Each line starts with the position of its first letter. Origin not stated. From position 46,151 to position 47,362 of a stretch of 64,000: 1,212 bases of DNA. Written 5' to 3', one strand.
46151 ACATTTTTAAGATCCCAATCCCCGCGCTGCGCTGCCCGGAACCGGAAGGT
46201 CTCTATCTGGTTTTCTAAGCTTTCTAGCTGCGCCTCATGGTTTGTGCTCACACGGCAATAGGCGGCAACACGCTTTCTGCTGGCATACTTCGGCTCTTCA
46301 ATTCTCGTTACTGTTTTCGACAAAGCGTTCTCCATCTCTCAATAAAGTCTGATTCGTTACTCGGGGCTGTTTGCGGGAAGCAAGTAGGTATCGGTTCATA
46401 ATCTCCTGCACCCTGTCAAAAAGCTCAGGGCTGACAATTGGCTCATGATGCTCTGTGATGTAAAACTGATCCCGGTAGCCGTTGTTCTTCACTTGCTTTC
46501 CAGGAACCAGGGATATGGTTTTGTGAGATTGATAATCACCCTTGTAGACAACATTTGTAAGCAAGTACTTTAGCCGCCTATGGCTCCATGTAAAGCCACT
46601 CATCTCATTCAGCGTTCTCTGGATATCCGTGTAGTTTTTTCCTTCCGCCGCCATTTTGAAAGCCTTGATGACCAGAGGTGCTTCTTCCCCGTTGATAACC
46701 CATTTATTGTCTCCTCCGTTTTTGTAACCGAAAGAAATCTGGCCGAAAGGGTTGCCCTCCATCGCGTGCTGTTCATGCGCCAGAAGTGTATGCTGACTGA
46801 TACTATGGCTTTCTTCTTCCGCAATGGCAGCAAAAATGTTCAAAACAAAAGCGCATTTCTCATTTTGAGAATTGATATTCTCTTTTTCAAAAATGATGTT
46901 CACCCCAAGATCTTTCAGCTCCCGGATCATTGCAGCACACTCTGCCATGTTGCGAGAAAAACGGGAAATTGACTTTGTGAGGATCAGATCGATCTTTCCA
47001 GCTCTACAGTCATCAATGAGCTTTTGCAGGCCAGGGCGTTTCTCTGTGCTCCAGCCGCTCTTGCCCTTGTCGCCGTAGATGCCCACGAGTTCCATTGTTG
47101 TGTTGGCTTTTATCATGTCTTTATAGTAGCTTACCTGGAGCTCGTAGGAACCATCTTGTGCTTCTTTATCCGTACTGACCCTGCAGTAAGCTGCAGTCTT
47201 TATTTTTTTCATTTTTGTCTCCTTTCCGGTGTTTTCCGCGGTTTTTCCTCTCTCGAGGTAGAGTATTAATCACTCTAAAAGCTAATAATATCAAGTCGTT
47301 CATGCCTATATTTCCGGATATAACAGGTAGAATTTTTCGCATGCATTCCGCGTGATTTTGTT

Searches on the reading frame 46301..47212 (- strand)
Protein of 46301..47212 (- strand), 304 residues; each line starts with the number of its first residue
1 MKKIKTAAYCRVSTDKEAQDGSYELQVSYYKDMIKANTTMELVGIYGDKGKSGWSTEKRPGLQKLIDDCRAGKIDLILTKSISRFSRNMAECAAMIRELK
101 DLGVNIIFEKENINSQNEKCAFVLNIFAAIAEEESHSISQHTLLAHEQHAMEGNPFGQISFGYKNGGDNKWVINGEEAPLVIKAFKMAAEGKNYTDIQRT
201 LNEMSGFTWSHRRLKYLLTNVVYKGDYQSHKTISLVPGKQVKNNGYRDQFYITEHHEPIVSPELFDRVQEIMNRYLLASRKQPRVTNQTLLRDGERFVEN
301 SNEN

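Call 5: search_protein_families(library=pfam, proteins=[window:46301-47212:-], max_evalue=0.01)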
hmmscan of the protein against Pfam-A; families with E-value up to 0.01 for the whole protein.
window:46301-47212:- (304 aa): 2 families
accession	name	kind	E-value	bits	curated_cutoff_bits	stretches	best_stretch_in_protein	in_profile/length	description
PF00239.26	Resolvase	-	3.7e-33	115.1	23.3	1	7-153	2-143/145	Resolvase, N terminal domain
PF07508.19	Recombinase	-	2.9e-19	69.6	21.1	1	176-273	2-100/102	Recombinase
